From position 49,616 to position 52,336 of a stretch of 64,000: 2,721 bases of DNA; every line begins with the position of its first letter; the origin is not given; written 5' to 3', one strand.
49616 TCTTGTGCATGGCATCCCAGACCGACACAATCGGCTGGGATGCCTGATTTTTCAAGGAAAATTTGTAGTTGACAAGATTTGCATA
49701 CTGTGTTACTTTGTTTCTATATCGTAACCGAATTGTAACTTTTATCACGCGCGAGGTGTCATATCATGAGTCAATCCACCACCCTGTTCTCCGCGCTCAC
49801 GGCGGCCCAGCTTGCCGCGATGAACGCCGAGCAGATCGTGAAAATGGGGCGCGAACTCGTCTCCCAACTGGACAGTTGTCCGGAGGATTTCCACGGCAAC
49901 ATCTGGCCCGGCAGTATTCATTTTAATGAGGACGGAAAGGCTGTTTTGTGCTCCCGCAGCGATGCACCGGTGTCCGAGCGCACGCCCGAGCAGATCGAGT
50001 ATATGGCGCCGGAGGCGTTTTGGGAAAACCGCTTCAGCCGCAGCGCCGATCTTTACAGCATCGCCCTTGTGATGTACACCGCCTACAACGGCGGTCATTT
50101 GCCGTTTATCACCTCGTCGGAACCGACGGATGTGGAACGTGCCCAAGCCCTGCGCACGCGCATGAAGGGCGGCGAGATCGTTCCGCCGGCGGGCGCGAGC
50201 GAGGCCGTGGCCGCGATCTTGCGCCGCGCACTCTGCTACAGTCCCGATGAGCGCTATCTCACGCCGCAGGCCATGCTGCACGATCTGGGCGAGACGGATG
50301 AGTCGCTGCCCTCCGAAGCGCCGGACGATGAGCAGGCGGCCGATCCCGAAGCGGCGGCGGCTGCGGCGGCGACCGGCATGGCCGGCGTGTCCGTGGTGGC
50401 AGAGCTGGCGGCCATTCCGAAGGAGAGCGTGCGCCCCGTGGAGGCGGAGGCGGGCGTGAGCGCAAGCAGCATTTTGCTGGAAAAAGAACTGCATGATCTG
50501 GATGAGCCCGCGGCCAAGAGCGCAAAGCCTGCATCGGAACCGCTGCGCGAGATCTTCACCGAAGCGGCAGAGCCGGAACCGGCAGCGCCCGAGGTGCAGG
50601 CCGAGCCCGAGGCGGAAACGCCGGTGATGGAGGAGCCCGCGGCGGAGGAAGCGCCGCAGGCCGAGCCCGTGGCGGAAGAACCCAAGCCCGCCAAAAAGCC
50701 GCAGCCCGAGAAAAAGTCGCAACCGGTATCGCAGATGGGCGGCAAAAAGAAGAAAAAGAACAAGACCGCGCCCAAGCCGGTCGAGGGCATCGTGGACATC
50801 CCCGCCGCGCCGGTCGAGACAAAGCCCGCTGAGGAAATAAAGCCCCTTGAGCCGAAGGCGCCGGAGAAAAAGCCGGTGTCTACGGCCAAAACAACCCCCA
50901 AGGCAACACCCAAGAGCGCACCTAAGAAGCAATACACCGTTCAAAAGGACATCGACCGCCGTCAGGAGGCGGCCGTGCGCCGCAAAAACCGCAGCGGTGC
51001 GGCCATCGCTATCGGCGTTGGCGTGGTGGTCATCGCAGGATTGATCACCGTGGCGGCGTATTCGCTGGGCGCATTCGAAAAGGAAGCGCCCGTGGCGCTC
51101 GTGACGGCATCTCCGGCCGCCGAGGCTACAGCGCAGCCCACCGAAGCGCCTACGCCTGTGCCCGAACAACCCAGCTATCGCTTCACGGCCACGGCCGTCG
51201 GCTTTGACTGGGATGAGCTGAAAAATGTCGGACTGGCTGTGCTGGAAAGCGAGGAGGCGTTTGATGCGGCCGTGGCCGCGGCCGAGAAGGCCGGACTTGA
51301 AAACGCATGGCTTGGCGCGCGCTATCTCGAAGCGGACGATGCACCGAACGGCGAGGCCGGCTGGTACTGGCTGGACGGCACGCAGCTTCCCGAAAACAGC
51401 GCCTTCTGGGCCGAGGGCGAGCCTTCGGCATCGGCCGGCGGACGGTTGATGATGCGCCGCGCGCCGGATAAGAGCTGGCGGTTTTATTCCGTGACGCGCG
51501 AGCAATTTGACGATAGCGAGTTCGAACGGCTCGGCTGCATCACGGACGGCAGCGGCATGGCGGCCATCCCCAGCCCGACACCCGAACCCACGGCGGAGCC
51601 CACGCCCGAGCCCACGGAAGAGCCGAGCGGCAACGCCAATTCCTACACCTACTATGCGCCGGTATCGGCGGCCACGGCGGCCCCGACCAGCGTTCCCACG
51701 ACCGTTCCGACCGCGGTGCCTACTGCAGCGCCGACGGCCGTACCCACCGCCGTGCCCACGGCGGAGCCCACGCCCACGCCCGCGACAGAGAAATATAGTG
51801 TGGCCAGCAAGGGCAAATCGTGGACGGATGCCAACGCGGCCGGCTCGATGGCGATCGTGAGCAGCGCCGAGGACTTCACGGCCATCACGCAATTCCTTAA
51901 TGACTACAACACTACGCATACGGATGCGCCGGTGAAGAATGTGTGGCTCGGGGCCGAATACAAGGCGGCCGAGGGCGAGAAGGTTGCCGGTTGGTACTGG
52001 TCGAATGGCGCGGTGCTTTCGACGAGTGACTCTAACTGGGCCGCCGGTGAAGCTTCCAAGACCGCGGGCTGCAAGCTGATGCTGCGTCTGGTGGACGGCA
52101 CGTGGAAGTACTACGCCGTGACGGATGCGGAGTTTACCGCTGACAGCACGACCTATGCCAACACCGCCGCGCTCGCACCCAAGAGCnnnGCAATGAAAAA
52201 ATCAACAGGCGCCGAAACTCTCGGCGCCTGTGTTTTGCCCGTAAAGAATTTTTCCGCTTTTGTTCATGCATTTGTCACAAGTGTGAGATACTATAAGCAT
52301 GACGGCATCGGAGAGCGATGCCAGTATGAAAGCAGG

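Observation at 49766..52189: Truncated pseudokinase fused through one TM helix to two cysteine-less C-type-lectin-like repeats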

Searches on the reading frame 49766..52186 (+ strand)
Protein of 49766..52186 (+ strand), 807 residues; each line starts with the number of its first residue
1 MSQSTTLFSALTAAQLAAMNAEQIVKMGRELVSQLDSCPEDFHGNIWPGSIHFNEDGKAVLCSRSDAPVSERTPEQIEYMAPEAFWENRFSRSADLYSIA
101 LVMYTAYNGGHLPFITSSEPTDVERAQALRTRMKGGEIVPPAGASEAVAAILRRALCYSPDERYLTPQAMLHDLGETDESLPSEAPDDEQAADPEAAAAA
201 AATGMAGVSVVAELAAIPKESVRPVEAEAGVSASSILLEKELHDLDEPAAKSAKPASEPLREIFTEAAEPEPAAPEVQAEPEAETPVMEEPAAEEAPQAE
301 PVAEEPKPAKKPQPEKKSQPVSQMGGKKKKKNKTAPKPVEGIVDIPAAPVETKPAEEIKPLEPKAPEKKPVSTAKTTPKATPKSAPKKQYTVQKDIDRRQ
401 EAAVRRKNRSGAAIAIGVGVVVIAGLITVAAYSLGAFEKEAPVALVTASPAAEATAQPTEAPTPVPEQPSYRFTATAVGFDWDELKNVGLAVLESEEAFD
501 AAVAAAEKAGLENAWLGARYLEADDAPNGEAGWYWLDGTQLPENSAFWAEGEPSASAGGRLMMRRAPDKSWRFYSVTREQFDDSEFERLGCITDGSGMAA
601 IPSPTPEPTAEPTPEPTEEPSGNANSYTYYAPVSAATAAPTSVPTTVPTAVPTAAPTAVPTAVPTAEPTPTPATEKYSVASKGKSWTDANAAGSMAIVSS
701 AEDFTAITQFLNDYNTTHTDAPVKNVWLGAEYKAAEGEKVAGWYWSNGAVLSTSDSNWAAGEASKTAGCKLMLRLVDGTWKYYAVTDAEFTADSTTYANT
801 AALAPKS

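Call 3: search_protein_families(library=pfam, proteins=[window:49766-52186:+], max_evalue=1)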
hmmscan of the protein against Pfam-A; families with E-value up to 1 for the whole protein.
window:49766-52186:+ (807 aa): 6 families
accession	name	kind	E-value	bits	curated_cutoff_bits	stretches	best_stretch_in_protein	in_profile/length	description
PF04886.17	PT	-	7.3e-07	29.1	26.2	2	636-670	2-36/36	PT disordered repeat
PF00069.31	Pkinase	-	1.8e-06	28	31.7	1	77-173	161-261/263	Protein kinase domain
PF07714.23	PK_Tyr_Ser-Thr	-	5.1e-06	26.4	23.1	1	70-163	161-248/258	Protein tyrosine and serine/threonine kinase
PF20080.4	ALTTAQ_rpt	-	0.032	14.4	26.4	1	8-27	17-36/38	ALTTAQ repeat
PF08621.15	RPAP1_N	-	0.054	13.7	25.3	1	14-36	9-31/46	RPAP1-like, N-terminal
PF03881.20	Fructosamin_kin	-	0.2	11.3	22.4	1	14-61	163-210/288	Fructosamine kinase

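Call 4: search_protein_families(library=ncbifam, proteins=[window:49766-52186:+], max_evalue=1)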
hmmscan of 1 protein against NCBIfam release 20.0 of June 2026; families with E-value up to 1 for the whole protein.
window:49766-52186:+ (807 aa): 6 families
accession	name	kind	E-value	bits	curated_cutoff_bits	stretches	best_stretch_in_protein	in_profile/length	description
NF033483.0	PknB_PASTA_kin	equivalog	2.6e-06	26.8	450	2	77-197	172-288/563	Stk1 family PASTA domain-containing Ser/Thr kinase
NF047741.1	antiphage_MADS6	equivalog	7.7e-06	24.7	460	1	43-190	322-475/612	methylation-associated defense system protein kinase MAD6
NF049861.1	SCO2400_fam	subfamily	0.00096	19.7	55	1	360-433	49-118/136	SCO2400 family protein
NF052427.1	StpK7MSMEG_1200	equivalog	0.006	15.1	900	1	76-166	172-257/601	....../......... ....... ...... StpK7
NF009651.0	PRK13184.1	equivalog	0.081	10.8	839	1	77-174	195-287/932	serine/threonine-protein kinase PknD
NF008258.1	PRK11028.1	equivalog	0.13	11.4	370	1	29-64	212-248/330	6-phosphogluconolactonase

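Call 5: search_solved_structures(query=window:49766-52186:+, max_evalue=1, show_alignments=3)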
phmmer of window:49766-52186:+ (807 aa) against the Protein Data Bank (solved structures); distinct sequences matched with E-value up to 1: 233 (the best 60 are shown).
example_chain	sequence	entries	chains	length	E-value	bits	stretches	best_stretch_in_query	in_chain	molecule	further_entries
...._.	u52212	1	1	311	0.00028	22.7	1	77-207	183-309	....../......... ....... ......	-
3ori_A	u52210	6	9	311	0.00031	22.6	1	77-207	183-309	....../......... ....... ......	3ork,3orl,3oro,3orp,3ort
1mru_A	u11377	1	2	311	0.00031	22.6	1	77-207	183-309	Probable serine/threonine-protein kinase pknB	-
3f69_A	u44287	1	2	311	0.00032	22.5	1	77-207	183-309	Serine/threonine-protein kinase pknB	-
3f61_A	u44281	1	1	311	0.00036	22.4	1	77-207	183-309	Serine/threonine-protein kinase pknB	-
9ta9_A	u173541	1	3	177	0.0032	19.2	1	466-558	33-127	mosGCTL-20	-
8vf6_A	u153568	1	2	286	0.0051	18.5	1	55-123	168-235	Serine/threonine-protein kinase 33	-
3r2b_A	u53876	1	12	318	0.0083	17.8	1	78-173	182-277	MAP kinase-activated protein kinase 2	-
6t8x_A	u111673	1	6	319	0.0084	17.8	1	78-174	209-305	MAP kinase-activated protein kinase 2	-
3r2y_A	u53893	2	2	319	0.0084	17.8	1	78-173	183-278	MAP kinase-activated protein kinase 2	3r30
2pzy_A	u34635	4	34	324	0.0086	17.8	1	78-173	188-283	MAP kinase-activated protein kinase 2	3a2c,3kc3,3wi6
3fpm_A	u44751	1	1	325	0.0087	17.8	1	78-173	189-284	MAP kinase-activated protein kinase 2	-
2jbo_A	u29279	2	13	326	0.0088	17.8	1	78-173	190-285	MAP KINASE-ACTIVATED PROTEIN KINASE 2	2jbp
2p3g_X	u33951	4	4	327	0.0088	17.8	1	78-173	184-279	MAP kinase-activated protein kinase 2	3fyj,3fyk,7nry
3gok_A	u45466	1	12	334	0.0092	17.7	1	78-173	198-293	MAP kinase-activated protein kinase 2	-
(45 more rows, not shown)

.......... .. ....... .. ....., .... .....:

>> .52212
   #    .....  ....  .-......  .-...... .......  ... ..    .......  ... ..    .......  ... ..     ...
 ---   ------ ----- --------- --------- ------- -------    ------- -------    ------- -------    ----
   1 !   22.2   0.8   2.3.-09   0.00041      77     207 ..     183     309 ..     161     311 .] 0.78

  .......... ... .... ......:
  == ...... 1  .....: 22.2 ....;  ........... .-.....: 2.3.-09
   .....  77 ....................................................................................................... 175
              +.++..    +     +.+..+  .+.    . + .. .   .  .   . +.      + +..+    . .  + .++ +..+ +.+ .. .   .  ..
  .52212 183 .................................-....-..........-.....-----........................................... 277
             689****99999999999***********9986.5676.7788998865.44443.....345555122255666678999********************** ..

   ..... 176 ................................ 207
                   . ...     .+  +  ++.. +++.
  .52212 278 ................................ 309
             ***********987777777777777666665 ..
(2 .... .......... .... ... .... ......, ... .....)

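Call 9: find_homologous_proteins(query=window:49766-52186:+, max_evalue=0.001)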
Query window:49766-52186:+ (807 aa): 20 proteins with E <= 0.001 among 8000 candidates.
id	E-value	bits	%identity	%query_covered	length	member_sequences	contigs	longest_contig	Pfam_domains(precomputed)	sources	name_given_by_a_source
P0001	0.0e+0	1755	100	100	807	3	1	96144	PF07714.24,PF00069.32,PF04886.17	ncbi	-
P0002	0.0e+0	1235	71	100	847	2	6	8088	PF07714.24,PF00069.32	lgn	-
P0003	0.0e+0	1028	63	100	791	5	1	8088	-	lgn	-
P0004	1.9e-277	941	60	100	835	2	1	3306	PF07714.24,PF00069.32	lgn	-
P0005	3.0e-271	920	56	100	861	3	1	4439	PF07714.24,PF00069.32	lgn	-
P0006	2.0e-258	878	55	56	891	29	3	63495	-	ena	-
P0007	4.3e-258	877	54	100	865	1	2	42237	-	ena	-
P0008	3.3e-248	844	54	100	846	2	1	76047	PF07714.24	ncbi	-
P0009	2.0e-240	819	53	100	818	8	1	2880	PF00069.32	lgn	-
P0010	5.0e-233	794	51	100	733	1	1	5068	PF07714.24,PF00069.32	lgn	-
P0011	1.4e-103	366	53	20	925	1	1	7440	-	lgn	-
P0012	1.1e-97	347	49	23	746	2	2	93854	PF07714.24,PF00069.32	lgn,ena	-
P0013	9.1e-45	172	50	21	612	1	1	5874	PF07714.24,PF06347.20,PF08239.18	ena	-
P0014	8.9e-42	162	49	21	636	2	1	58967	PF07714.24,PF00069.32,PF06347.20,PF08239.18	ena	-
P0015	3.1e-41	160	48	21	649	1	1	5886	PF07714.24,PF00069.32,PF06347.20,PF08239.18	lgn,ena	-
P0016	6.8e-41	159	47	21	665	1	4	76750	PF07714.24,PF00069.32,PF06347.20,PF08239.18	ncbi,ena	-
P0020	1.7e-27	114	40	21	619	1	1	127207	PF07714.24,PF00069.32,PF06347.20,PF07653.24,PF08239.18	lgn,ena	-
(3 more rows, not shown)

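Call 24: find_encoding_contigs(protein=P0001, flank=10000, max_places=3)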
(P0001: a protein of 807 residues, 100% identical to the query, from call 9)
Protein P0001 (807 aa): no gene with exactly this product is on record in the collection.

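Call 25: find_encoding_contigs(protein=P0016, flank=10000, max_places=3)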
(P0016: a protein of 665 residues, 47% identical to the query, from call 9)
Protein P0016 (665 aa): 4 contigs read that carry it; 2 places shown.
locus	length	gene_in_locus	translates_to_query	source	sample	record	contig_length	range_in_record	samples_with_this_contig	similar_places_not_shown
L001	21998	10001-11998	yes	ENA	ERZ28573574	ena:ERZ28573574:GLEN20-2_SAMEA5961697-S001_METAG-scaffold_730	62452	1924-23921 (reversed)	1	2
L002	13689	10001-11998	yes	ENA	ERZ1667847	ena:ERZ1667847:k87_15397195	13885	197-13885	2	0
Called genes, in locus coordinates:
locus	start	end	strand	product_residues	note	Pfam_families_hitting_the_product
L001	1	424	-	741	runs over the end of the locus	PF22527:DEXQc_Suv3, PF00271:Helicase_C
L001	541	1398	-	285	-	-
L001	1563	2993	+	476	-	PF00587:tRNA-synt_2b, PF03129:HGTP_anticodon, PF09180:ProRS-C_1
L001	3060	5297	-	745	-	-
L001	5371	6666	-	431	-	PF02550:AcetylCoA_hydro (weak), PF13336:AcetylCoA_hyd_C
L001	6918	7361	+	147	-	PF01842:ACT (weak), PF22629:ACT_AHAS_ss (weak)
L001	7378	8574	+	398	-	PF03447:NAD_binding_3, PF00742:Homoserine_dh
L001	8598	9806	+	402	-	PF00696:AA_kinase, PF01842:ACT, PF22468:ACT_9, PF13840:ACT_7, PF22468:ACT_9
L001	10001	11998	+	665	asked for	PF00069:Pkinase (faint), PF07714:PK_Tyr_Ser-Thr (weak), PF06347:SH3_4 (weak), PF08239:SH3_3, PF06347:SH3_4 (weak), PF08239:SH3_3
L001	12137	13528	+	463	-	PF00089:Trypsin, PF13365:Trypsin_2, PF00595:PDZ (weak), PF12812:PDZ_1 (faint), PF13180:PDZ_2, PF17820:PDZ_6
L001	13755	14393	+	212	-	PF01226:Form_Nir_trans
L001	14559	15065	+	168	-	PF07155:ECF-ribofla_trS, PF12822:ECF_trnsprt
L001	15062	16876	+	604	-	PF08245:Mur_ligase_M, PF27239:FOL3_C, PF02875:Mur_ligase_C, PF01812:5-FTHF_cyc-lig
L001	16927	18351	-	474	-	-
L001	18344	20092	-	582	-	PF01807:Zn_ribbon_DnaG, PF08275:DNAG_N, PF01751:Toprim, PF13155:Toprim_2, PF13362:Toprim_3, PF13662:Toprim_4, PF10410:DnaB_bind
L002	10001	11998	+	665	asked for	PF00069:Pkinase (faint), PF07714:PK_Tyr_Ser-Thr (weak), PF06347:SH3_4 (weak), PF08239:SH3_3, PF06347:SH3_4 (weak), PF08239:SH3_3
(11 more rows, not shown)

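Call 26: find_encoding_contigs(protein=P0020, flank=8000, max_places=2)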
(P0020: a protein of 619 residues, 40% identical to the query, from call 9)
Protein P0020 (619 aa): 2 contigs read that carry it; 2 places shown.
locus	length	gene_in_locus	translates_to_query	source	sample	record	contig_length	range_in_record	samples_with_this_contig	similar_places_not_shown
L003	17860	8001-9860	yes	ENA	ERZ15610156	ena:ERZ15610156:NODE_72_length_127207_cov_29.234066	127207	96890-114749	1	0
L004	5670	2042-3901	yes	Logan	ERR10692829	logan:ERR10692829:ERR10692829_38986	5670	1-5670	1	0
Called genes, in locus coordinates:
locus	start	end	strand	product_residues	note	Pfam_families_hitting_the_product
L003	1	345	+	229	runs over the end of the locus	PF00005:ABC_tran, PF02463:SMC_N (faint), PF13304:AAA_21 (faint)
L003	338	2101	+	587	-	PF25984:BSH_YknX (weak)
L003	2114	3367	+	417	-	PF12704:MacB_PCD, PF02687:FtsX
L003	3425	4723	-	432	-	PF02550:AcetylCoA_hydro (weak), PF13336:AcetylCoA_hyd_C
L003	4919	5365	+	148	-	PF01842:ACT (weak)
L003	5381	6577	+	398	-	PF03447:NAD_binding_3, PF00742:Homoserine_dh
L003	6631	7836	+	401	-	PF00696:AA_kinase, PF01842:ACT, PF22468:ACT_9, PF13840:ACT_7, PF22468:ACT_9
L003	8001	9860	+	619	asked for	PF07714:PK_Tyr_Ser-Thr (weak), PF00069:Pkinase, PF07653:SH3_2 (faint), PF06347:SH3_4 (faint), PF08239:SH3_3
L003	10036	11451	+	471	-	PF00089:Trypsin, PF13365:Trypsin_2, PF00595:PDZ (weak), PF13180:PDZ_2, PF17820:PDZ_6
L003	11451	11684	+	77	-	-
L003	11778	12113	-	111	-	-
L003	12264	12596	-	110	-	PF12680:SnoaL_2 (weak)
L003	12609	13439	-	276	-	PF00106:adh_short (weak), PF01370:Epimerase (faint), PF13561:adh_short_C2, PF00106:adh_short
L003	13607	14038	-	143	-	PF00075:RNase_H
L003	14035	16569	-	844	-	PF00521:DNA_topoisoIV, PF03989:DNA_gyraseA_C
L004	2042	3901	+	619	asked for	PF07714:PK_Tyr_Ser-Thr (weak), PF00069:Pkinase, PF07653:SH3_2 (faint), PF06347:SH3_4 (faint), PF08239:SH3_3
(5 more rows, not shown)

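Call 27: find_encoding_contigs(protein=P0012, flank=8000, max_places=2)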
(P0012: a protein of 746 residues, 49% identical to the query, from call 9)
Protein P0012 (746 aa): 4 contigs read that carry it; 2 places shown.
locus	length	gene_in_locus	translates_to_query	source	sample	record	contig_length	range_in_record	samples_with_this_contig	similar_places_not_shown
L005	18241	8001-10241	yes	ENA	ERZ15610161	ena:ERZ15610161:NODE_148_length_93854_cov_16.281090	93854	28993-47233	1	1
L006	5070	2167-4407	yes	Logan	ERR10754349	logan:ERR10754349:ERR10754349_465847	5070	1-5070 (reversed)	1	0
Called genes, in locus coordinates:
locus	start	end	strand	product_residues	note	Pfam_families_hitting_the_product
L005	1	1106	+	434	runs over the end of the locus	PF00278:Orn_DAP_Arg_deC, PF02784:Orn_Arg_deC_N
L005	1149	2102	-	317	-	PF14257:DUF4349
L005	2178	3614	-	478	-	PF00587:tRNA-synt_2b, PF03129:HGTP_anticodon, PF09180:ProRS-C_1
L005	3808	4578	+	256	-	-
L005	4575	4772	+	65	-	-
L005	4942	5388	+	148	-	PF01842:ACT (weak)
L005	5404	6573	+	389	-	PF03447:NAD_binding_3, PF00742:Homoserine_dh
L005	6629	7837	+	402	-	PF00696:AA_kinase, PF01842:ACT, PF22468:ACT_9, PF13840:ACT_7, PF22468:ACT_9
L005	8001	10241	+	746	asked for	PF00069:Pkinase (weak), PF07714:PK_Tyr_Ser-Thr (weak)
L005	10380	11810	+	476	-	PF00089:Trypsin, PF13365:Trypsin_2, PF13180:PDZ_2, PF17820:PDZ_6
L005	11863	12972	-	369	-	PF10509:GalKase_gal_bdg, PF00288:GHMP_kinases_N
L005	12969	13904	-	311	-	PF02779:Transket_pyr, PF02780:Transketolase_C, PF22613:Transketolase_C_1 (faint)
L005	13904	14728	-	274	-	PF13292:DXP_synthase_N, PF00456:Transketolase_N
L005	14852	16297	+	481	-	PF17767:NAPRTase_N, PF17956:NAPRTase_C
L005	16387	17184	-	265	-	PF12697:Abhydrolase_6, PF00561:Abhydrolase_1, PF12146:Hydrolase_4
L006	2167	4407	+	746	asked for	PF00069:Pkinase (weak), PF07714:PK_Tyr_Ser-Thr (weak)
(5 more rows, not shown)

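Call 28: find_encoding_contigs(protein=P0011, flank=8000, max_places=2)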
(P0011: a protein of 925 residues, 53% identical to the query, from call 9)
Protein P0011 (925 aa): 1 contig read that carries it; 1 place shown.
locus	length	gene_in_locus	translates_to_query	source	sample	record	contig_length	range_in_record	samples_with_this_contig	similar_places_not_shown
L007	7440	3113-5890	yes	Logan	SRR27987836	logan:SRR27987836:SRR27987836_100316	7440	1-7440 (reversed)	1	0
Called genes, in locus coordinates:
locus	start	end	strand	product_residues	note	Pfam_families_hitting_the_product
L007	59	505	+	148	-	PF01842:ACT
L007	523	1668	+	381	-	PF03447:NAD_binding_3, PF00742:Homoserine_dh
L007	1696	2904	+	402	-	PF00696:AA_kinase, PF01842:ACT, PF22468:ACT_9, PF13840:ACT_7, PF22468:ACT_9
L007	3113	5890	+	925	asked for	-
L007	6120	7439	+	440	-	?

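Call 51: search_protein_families(library=pfam, alignment_id=A3, max_evalue=0.001)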
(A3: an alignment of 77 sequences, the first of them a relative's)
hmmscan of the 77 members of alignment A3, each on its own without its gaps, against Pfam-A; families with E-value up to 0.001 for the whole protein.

A. member 1, P0011 (925 aa): 2 families
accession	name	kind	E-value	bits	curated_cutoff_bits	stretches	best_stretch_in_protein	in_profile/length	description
PF00069.31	Pkinase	-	7.2e-05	22.7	31.7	1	67-155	161-253/263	Protein kinase domain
PF07714.23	PK_Tyr_Ser-Thr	-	0.00027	20.8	23.1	1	61-154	162-249/258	Protein tyrosine and serine/threonine kinase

B. families by the number of members that match (of 77 scanned): 15 families
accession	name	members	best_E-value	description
PF00069.31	Pkinase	65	6.8e-09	Protein kinase domain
PF07714.23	PK_Tyr_Ser-Thr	62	4.1e-10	Protein tyrosine and serine/threonine kinase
PF00059.27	Lectin_C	44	2e-12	Lectin C-type domain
PF08239.17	SH3_3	31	1.1e-124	Bacterial SH3 domain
PF06347.19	SH3_4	27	1e-82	Bacterial SH3 domain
PF07653.23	SH3_2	14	8.8e-13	Variant SH3 domain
PF00018.34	SH3_1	11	2.6e-05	SH3 domain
PF18348.7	SH3_16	3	6.9e-10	Bacterial dipeptidyl-peptidase Sh3 domain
PF13457.12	GW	2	0.00078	GW (Gly-Tryp) dipeptide domain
PF09479.16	Flg_new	1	1.6e-08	Listeria-Bacteroides repeat domain (List_Bact_rpt)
PF05887.16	Trypan_PARP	1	8.6e-06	Procyclic acidic repetitive protein (PARP)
PF14627.12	DUF4453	1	1.6e-05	Domain of unknown function (DUF4453)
PF16031.10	TonB_N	1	2.7e-05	TonB polyproline region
PF22269.2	TagH_SH3-like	1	4e-05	Teichoic acid transporter subunit TagH, SH3-like domain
PF24872.1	DUF2110_N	1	8.9e-05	DUF2110 N-terminal domain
